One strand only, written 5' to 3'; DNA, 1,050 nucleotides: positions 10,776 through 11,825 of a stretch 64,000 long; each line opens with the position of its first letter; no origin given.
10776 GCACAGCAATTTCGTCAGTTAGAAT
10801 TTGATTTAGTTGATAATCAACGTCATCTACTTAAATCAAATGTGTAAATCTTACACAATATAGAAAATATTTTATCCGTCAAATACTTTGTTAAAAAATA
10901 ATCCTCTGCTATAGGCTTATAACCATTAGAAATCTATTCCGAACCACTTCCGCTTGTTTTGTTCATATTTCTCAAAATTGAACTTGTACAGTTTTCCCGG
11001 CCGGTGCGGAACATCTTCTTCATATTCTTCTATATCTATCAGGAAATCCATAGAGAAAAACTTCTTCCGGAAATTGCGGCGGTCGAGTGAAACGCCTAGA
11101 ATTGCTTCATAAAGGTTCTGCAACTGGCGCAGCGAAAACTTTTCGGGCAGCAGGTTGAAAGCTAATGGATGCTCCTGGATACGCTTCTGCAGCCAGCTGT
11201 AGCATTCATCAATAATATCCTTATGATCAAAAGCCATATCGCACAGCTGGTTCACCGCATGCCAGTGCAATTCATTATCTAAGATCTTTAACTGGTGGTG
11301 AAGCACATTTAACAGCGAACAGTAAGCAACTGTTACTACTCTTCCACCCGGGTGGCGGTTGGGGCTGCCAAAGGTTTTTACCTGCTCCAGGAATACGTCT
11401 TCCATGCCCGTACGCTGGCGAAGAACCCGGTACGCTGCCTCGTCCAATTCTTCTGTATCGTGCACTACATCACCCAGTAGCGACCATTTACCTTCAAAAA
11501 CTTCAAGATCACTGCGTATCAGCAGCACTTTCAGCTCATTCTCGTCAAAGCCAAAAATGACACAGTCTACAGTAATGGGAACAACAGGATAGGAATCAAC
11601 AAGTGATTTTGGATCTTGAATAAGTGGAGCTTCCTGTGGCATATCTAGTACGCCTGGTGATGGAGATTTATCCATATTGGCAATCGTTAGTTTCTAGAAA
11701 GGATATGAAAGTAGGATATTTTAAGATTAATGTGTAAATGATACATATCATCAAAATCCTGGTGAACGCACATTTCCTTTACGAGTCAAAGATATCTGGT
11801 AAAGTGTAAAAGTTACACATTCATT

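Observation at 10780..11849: Nudix-family (NrtR-like) regulator with three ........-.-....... palindromes controlling a starch PUL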

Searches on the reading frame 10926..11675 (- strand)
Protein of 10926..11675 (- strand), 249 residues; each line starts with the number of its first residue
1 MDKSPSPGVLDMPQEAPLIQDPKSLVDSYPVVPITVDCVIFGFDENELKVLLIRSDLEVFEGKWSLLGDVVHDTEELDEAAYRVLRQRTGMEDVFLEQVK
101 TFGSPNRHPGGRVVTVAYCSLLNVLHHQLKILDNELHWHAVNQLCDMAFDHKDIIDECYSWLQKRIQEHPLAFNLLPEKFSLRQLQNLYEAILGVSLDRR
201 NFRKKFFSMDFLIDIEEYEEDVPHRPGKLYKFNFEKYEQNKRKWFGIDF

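Call 6: search_protein_families(library=pfam, proteins=[window:10926-11675:-], max_evalue=0.01)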
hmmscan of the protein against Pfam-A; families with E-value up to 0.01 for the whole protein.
window:10926-11675:- (249 aa): 3 families
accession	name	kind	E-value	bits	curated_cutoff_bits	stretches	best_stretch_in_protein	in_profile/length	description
PF21906.2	NrtR_WHD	-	6.9e-26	90.6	27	1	172-232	1-61/61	NrtR DNA-binding winged helix domain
PF19368.5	AraR_C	-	3.6e-11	43.6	23.8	1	170-243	3-77/82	AraR C-terminal winged HTH domain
PF00293.34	NUDIX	-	8.1e-09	36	21.1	1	34-158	4-130/134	NUDIX domain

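Call 7: search_protein_families(library=ncbifam, proteins=[window:10926-11675:-], max_evalue=0.01)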
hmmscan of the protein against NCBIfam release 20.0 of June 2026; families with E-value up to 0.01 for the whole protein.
window:10926-11675:- (249 aa): 7 families
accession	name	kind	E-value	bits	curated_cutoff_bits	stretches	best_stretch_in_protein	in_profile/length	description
NF050029.2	TransRepNtr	equivalog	1e-35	123.3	400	1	28-239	16-232/245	ADPR responsive transcriptional repressor NtrR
NF003787.0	PRK05379.1-4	equivalog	9.7e-07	28.1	449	1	28-119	203-296/346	bifunctional nicotinamide-nucleotide adenylyltransferase/Nudix hydroxylase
NF003790.0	PRK05379.2-2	equivalog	0.00026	20.2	403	1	29-120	213-305/354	bifunctional nicotinamide mononucleotide adenylyltransferase/ADP-ribose pyrophosphatase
NF003786.0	PRK05379.1-2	equivalog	0.0009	18.5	397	1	15-123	198-310/354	bifunctional nicotinamide-nucleotide adenylyltransferase/Nudix hydroxylase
NF012016.0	PRK15472.1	equivalog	0.0043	16.8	95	1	44-100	14-68/141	nucleoside triphosphatase NudI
NF003788.0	PRK05379.1-5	equivalog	0.0045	16.3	354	1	29-118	209-300/351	bifunctional nicotinamide-nucleotide adenylyltransferase/Nudix hydroxylase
NF003791.0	PRK05379.2-3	equivalog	0.0052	16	409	1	26-122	195-293/340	bifunctional nicotinamide-nucleotide adenylyltransferase/Nudix hydroxylase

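Call 9: find_homologous_proteins(query=window:10926-11675:-)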
Query window:10926-11675:- (249 aa): 7775 proteins with E <= 0.001 among 8000 candidates; the best 120 are listed.
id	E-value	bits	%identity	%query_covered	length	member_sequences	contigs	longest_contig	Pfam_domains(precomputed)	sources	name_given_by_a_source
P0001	3.9e-168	576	100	100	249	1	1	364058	PF21906.3,PF19368.6,PF00293.35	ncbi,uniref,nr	ncbi:NUDIX hydrolase [Aridibaculum aurantiacum]|uniref:NUDIX hydrolase n=1 Tax=Aridibaculum aurantia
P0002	4.1e-142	490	84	100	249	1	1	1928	PF21906.3,PF19368.6,PF00293.35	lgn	-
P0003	1.2e-140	486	84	100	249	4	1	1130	PF21906.3,PF19368.6,PF00293.35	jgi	-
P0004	1.6e-139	482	82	100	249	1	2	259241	PF21906.3,PF19368.6,PF00293.35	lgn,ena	-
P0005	8.6e-139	479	84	100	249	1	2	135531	PF21906.3,PF19368.6,PF00293.35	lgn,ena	-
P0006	2.6e-138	478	83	100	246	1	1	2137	PF21906.3,PF19368.6,PF00293.35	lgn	-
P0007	3.0e-137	474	80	100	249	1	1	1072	PF21906.3,PF19368.6,PF00293.35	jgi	jgi:8-oxo-dGTP diphosphatase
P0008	6.0e-137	473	82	100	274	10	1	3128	PF21906.3,PF19368.6,PF00293.35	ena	-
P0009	2.4e-136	471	81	100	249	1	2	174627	PF21906.3,PF19368.6,PF00293.35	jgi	jgi:8-oxo-dGTP diphosphatase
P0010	5.6e-135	467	82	98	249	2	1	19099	PF21906.3,PF19368.6,PF00293.35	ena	-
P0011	1.8e-134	465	83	95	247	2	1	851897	PF21906.3,PF19368.6,PF00293.35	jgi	jgi:8-oxo-dGTP diphosphatase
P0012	1.7e-133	462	81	95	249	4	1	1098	PF21906.3,PF19368.6,PF00293.35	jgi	jgi:8-oxo-dGTP diphosphatase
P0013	6.8e-133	460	84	93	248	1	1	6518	PF21906.3,PF19368.6,PF00293.35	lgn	-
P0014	1.6e-132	459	78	100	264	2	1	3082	PF21906.3,PF19368.6,PF00293.35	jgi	jgi:8-oxo-dGTP diphosphatase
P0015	4.6e-132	457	78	100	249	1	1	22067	PF21906.3,PF19368.6,PF00293.35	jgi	jgi:8-oxo-dGTP diphosphatase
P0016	5.2e-132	457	79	100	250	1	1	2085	PF21906.3,PF19368.6,PF00293.35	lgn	-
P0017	1.4e-131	456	77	100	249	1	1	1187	PF21906.3,PF19368.6,PF00293.35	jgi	jgi:8-oxo-dGTP diphosphatase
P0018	1.9e-131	455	78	100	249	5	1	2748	PF21906.3,PF19368.6,PF00293.35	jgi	jgi:8-oxo-dGTP diphosphatase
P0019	4.2e-131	454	81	97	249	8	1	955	PF21906.3,PF19368.6,PF00293.35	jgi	jgi:8-oxo-dGTP diphosphatase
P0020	5.0e-131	454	77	100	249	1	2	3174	PF21906.3,PF19368.6,PF00293.35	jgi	jgi:8-oxo-dGTP diphosphatase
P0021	1.8e-130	452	76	100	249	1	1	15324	PF21906.3,PF19368.6,PF00293.35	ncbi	-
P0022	1.9e-130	452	82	94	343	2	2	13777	PF21906.3,PF19368.6,PF00293.35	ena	-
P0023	2.4e-130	452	77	98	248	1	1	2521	PF21906.3,PF19368.6,PF00293.35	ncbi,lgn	-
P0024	3.0e-130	451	76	100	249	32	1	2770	PF21906.3,PF19368.6,PF00293.35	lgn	-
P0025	3.1e-130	451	80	96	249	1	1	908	PF21906.3,PF19368.6,PF00293.35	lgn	-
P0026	4.3e-130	451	82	93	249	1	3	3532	PF21906.3,PF19368.6,PF00293.35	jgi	jgi:8-oxo-dGTP diphosphatase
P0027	5.9e-130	451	77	100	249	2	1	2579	PF21906.3,PF19368.6,PF00293.35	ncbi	-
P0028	9.8e-130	450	78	98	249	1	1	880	PF21906.3,PF19368.6,PF00293.35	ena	-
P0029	1.4e-129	449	78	97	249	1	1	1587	PF21906.3,PF19368.6,PF00293.35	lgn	-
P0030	1.5e-129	449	78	100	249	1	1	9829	PF21906.3,PF19368.6,PF00293.35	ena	-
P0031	2.1e-129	449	76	100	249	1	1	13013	PF21906.3,PF19368.6,PF00293.35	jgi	jgi:8-oxo-dGTP diphosphatase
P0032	2.6e-129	448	77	100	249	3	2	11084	PF21906.3,PF19368.6,PF00293.35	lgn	-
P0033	2.8e-129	448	79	95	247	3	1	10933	PF21906.3,PF19368.6,PF00293.35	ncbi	-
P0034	2.8e-129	448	77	100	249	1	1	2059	PF21906.3,PF19368.6,PF00293.35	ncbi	-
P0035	3.3e-129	448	78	96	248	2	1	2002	PF21906.3,PF19368.6,PF00293.35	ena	-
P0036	4.2e-129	448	78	100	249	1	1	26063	PF21906.3,PF19368.6,PF00293.35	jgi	jgi:8-oxo-dGTP diphosphatase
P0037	6.8e-129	447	77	100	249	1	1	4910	PF21906.3,PF19368.6,PF00293.35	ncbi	-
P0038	7.8e-129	447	76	96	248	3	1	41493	PF21906.3,PF19368.6,PF00293.35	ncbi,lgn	-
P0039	8.5e-129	447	76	100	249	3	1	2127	PF21906.3,PF19368.6,PF00293.35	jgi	jgi:8-oxo-dGTP diphosphatase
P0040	9.1e-129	447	82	93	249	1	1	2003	PF21906.3,PF19368.6,PF00293.35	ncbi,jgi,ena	ncbi:MAG TPA: NUDIX domain-containing protein [Segetibacter sp.]|jgi:8-oxo-dGTP diphosphatase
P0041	9.1e-129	447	76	100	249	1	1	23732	PF21906.3,PF19368.6,PF00293.35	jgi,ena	-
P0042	2.1e-128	445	76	100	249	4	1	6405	PF21906.3,PF19368.6,PF00293.35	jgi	jgi:8-oxo-dGTP diphosphatase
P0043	2.6e-128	445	77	100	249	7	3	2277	PF21906.3,PF19368.6,PF00293.35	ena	-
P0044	2.9e-128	445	81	93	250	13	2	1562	PF21906.3,PF19368.6,PF00293.35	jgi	jgi:8-oxo-dGTP diphosphatase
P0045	3.1e-128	445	79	96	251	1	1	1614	PF21906.3,PF19368.6,PF00293.35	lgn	-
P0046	3.3e-128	445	77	98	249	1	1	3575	PF21906.3,PF19368.6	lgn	-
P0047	5.0e-128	444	81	94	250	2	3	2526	PF21906.3,PF19368.6,PF00293.35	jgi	jgi:8-oxo-dGTP diphosphatase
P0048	5.7e-128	444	81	94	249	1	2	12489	PF21906.3,PF19368.6,PF00293.35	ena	-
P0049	9.4e-128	443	77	100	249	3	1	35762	PF21906.3,PF19368.6,PF00293.35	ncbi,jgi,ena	ncbi:MAG TPA: NUDIX domain-containing protein [Segetibacter sp.]|jgi:8-oxo-dGTP diphosphatase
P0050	3.1e-127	442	78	98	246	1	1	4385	PF21906.3,PF19368.6,PF00293.35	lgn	-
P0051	3.3e-127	442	79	93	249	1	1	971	PF21906.3,PF19368.6,PF00293.35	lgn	-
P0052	3.6e-127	441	79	95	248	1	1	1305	PF21906.3,PF19368.6,PF00293.35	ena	-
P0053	4.6e-127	441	75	100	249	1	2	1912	PF21906.3,PF19368.6,PF00293.35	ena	-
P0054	4.9e-127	441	75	100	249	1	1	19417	PF21906.3,PF19368.6,PF00293.35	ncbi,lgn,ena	-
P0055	6.0e-127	441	74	100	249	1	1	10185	PF21906.3,PF19368.6,PF00293.35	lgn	-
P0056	6.4e-127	441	77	100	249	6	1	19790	PF21906.3,PF19368.6,PF00293.35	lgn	-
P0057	7.7e-127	440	75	100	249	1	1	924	PF21906.3,PF19368.6,PF00293.35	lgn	-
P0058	8.6e-127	440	74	100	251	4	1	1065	PF21906.3,PF19368.6,PF00293.35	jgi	jgi:8-oxo-dGTP diphosphatase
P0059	1.0e-126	440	78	95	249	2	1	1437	PF21906.3,PF19368.6,PF00293.35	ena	-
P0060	1.1e-126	440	75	100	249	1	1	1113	PF21906.3,PF19368.6,PF00293.35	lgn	-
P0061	1.3e-126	440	80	93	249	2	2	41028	PF21906.3,PF19368.6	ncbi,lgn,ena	-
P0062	1.3e-126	440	73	100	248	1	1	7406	PF21906.3,PF19368.6,PF00293.35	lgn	-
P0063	1.4e-126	439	78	96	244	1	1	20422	PF21906.3,PF19368.6,PF00293.35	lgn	-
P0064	1.6e-126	439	80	93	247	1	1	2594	PF21906.3,PF19368.6,PF00293.35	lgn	-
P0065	2.6e-126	439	77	99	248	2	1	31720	PF21906.3,PF19368.6,PF00293.35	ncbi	-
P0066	2.6e-126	439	74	100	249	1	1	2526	PF21906.3,PF19368.6,PF00293.35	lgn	-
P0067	2.8e-126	438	79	93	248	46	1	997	PF21906.3,PF19368.6,PF00293.35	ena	-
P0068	3.2e-126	438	77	95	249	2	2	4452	PF21906.3,PF19368.6,PF00293.35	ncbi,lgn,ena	-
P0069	3.2e-126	438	76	100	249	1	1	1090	PF21906.3,PF19368.6,PF00293.35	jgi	jgi:8-oxo-dGTP diphosphatase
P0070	6.1e-126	437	75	100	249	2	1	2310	PF21906.3,PF19368.6,PF00293.35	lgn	-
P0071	6.2e-126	437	76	100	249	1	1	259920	PF21906.3,PF19368.6,PF00293.35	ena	-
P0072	8.4e-126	437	80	93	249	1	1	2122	PF21906.3,PF19368.6,PF00293.35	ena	-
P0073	8.9e-126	437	78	96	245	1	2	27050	PF21906.3,PF19368.6,PF00293.35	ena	-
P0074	1.1e-125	437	79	94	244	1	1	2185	PF21906.3,PF19368.6,PF00293.35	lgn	-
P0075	1.5e-125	436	77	95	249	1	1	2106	PF21906.3,PF19368.6,PF00293.35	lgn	-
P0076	2.0e-125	436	75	100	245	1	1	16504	PF21906.3,PF19368.6,PF00293.35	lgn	-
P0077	2.2e-125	436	74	97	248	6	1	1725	PF21906.3,PF19368.6,PF00293.35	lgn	-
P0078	2.3e-125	435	79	94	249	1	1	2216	PF21906.3,PF19368.6,PF00293.35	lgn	-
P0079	2.6e-125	435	73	100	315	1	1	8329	PF21906.3,PF19368.6,PF00293.35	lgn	-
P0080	2.6e-125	435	75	100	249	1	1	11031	PF21906.3,PF19368.6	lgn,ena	-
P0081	3.6e-125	435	78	95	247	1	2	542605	PF21906.3,PF19368.6,PF00293.35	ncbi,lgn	ncbi:MAG: NUDIX hydrolase [Chitinophagaceae bacterium]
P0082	4.0e-125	435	74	100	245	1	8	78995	PF21906.3,PF19368.6,PF00293.35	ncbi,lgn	-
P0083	4.1e-125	435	80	93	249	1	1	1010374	PF21906.3,PF19368.6,PF00293.35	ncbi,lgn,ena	-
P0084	4.6e-125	434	77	96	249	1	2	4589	PF21906.3,PF19368.6,PF00293.35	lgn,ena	-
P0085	5.3e-125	434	78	94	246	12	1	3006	PF21906.3,PF19368.6,PF00293.35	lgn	-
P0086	5.6e-125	434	75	100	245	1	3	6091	PF21906.3,PF19368.6,PF00293.35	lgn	-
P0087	5.8e-125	434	75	100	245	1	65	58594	PF21906.3,PF19368.6,PF00293.35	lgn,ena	-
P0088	5.8e-125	434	75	100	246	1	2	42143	PF21906.3,PF19368.6,PF00293.35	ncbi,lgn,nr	ncbi:MAG: NUDIX domain-containing protein [Bacteroidota bacterium]|nr:NUDIX domain-containing protei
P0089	5.8e-125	434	75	100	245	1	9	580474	PF21906.3,PF19368.6,PF00293.35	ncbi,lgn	-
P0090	8.6e-125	434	78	93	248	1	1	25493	PF21906.3,PF19368.6,PF00293.35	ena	-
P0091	1.0e-124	433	73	100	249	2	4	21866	PF21906.3,PF19368.6,PF00293.35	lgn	-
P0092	1.0e-124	433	75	100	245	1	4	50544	PF21906.3,PF19368.6,PF00293.35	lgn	-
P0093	1.0e-124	433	78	93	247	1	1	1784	PF21906.3,PF19368.6,PF00293.35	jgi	jgi:8-oxo-dGTP diphosphatase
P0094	1.1e-124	433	74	100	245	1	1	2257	PF21906.3,PF19368.6,PF00293.35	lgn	-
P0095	1.1e-124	433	75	100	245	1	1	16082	PF21906.3,PF19368.6,PF00293.35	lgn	-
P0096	1.2e-124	433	74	100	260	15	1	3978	PF21906.3,PF19368.6,PF00293.35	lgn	-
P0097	1.2e-124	433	77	95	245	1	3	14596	PF21906.3,PF19368.6,PF00293.35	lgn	-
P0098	1.5e-124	433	77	98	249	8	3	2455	PF21906.3,PF19368.6,PF00293.35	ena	-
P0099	2.0e-124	432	79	93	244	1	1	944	PF21906.3,PF19368.6,PF00293.35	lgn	-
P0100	2.2e-124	432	74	100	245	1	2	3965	PF21906.3,PF19368.6,PF00293.35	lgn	-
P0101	2.3e-124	432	79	94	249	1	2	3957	PF21906.3,PF19368.6,PF00293.35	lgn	-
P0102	2.6e-124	432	78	95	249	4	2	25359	PF21906.3,PF19368.6,PF00293.35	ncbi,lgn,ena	-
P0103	3.1e-124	432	76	96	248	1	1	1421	PF21906.3,PF19368.6,PF00293.35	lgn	-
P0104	3.3e-124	432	79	93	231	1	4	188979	PF21906.3,PF19368.6,PF00293.35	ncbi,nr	ncbi:MAG: NUDIX hydrolase [Chitinophagaceae bacterium]|nr:NUDIX hydrolase [Chitinophagaceae bacteriu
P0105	3.5e-124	432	76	95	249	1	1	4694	PF21906.3,PF19368.6,PF00293.35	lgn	-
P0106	3.6e-124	432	78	93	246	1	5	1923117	PF21906.3,PF19368.6,PF00293.35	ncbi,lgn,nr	ncbi:NUDIX hydrolase [Sediminibacterium roseum]|nr:NUDIX domain-containing protein [Sediminibacteriu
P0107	3.7e-124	432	75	100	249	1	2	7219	PF21906.3,PF19368.6,PF00293.35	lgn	-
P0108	4.0e-124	431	74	100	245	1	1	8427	PF21906.3,PF19368.6,PF00293.35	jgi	-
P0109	5.6e-124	431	75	96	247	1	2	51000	PF21906.3,PF19368.6,PF00293.35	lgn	-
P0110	5.7e-124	431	75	100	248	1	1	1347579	PF21906.3,PF19368.6,PF00293.35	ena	-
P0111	5.9e-124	431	78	93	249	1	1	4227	PF21906.3,PF19368.6,PF00293.35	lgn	-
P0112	6.0e-124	431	77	93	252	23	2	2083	PF21906.3,PF19368.6,PF00293.35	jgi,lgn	jgi:8-oxo-dGTP diphosphatase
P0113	6.2e-124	431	79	95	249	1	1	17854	PF21906.3,PF19368.6,PF00293.35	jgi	jgi:8-oxo-dGTP diphosphatase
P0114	6.9e-124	431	76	94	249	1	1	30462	PF21906.3,PF19368.6,PF00293.35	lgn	-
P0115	7.0e-124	431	74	100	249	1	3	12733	PF21906.3,PF19368.6,PF00293.35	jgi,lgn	-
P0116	7.0e-124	431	78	95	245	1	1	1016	PF21906.3,PF19368.6,PF00293.35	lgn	-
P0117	8.0e-124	430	75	96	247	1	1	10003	PF21906.3,PF19368.6,PF00293.35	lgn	-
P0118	1.0e-123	430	77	95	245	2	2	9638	PF21906.3,PF19368.6,PF00293.35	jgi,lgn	jgi:8-oxo-dGTP diphosphatase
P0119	1.1e-123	430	76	97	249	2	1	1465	PF21906.3,PF19368.6,PF00293.35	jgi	jgi:8-oxo-dGTP diphosphatase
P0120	1.2e-123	430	77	95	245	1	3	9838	PF21906.3,PF19368.6,PF00293.35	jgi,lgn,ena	-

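Call 11: find_related_loci(query=window:10926-11675:-, collection=genome_contigs, flank=10000)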
Query window:10926-11675:- (249 aa) in genome_contigs; peptide patterns used: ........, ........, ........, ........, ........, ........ (x = any residue, [..] = any of these).
490 stretches matched a pattern; 367 encode a relative of the query (tblastn E <= 1e-3); the best 80 are kept; 80 distinct loci.
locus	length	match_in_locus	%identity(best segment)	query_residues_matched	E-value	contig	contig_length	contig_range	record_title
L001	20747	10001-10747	81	1-249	1e-138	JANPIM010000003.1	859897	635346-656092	MAG: Segetibacter sp. isolate VAR_61_metabat_66 VAR_61_k141_2006096, whole genome shotgun sequence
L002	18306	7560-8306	78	1-249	5e-135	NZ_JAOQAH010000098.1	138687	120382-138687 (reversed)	MAG: Segetibacter sp. isolate RYN_277 scaffold_340386, whole genome shotgun sequence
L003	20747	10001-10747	77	1-249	7e-134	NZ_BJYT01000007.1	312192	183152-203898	Segetibacter aerophilus strain NBRC 106135 sequence07, whole genome shotgun sequence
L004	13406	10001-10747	76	1-249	8e-133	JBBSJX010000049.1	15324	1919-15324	MAG: Chitinophagales bacterium isolate LS4_metabat2.148 LS4_metabat2.148_K_3070317_L_15324_cov_19.0024, whole genome sho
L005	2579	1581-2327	77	1-249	9e-140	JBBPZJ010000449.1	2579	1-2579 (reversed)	MAG: Chitinophagales bacterium isolate bin.40 bin.40_S7Ck141_236302_length_2579_cov_19.0000, whole genome shotgun sequen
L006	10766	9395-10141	76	1-249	2e-132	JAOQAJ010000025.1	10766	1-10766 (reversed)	MAG: Segetibacter sp. isolate RYN_279 scaffold_2711462, whole genome shotgun sequence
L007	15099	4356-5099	78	5-249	2e-132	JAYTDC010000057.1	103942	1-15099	MAG: Segetibacter sp. isolate GFS_1656 GFS_1656_56, whole genome shotgun sequence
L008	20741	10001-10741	77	10-249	2e-132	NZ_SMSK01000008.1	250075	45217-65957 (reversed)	Segetibacter sp. 3557_3 NODE_8_length_250075_cov_57.128423, whole genome shotgun sequence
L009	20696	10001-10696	82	18-249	3e-132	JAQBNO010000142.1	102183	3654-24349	MAG: Segetibacter sp. isolate RYN_295 scaffold_962857, whole genome shotgun sequence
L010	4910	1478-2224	77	1-249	4e-133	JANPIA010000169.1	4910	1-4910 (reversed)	MAG: Segetibacter sp. isolate VAR_62_metabat.48 VAR_62_k141_696041, whole genome shotgun sequence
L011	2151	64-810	77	1-249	3e-140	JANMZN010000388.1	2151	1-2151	MAG: Segetibacter sp. isolate OTE_78_metabat_96 OTE_78_k141_3157256, whole genome shotgun sequence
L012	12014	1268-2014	77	1-249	1e-131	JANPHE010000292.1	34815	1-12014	MAG: Segetibacter sp. isolate VAR_69_metabat_205 VAR_69_k141_1781251, whole genome shotgun sequence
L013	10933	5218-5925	79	14-249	5e-131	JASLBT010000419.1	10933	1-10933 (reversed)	MAG: Segetibacter sp. isolate CMU.bins.8 k141_21106908, whole genome shotgun sequence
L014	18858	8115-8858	77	5-249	3e-131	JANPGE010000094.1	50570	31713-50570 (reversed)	MAG: Segetibacter sp. isolate VAR_69_metabat_403 VAR_69_k141_3505714, whole genome shotgun sequence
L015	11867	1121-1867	75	1-249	2e-130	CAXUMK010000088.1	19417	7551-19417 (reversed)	MAG TPA_asm: uncultured Segetibacter sp. isolate public_SRR11456913_metawrap_bin.22 genome assembly, contig: public_SRR1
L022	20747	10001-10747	74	1-249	2e-128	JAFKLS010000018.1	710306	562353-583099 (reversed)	MAG: Sphingobacteriia bacterium isolate SCN18_14_9_16_R3_B_37_82 SCN18_14_9_16_R3_B_scaffold_5, whole genome shotgun seq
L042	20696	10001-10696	78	18-249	3e-126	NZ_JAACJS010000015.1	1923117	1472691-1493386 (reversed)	Sediminibacterium roseum strain SYL130 syl130_15, whole genome shotgun sequence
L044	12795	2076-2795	75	10-249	2e-126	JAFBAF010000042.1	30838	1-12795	MAG: Parafilimonas sp. isolate CP_BM_RX_R9_24 BM_RX_R9_k147_1461640, whole genome shotgun sequence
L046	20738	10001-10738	72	1-249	9e-126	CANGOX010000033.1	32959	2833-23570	MAG: Chitinophagaceae bacterium isolate Jr-7aug17-199 genome assembly, contig: Jr-7aug17-C1999, whole genome shotgun seq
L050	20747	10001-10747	74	1-249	6e-126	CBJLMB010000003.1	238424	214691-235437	MAG TPA_asm: uncultured Deminuibacter sp. isolate SRR27822709_binner123_Refined_24 genome assembly, contig: ERZ27339097.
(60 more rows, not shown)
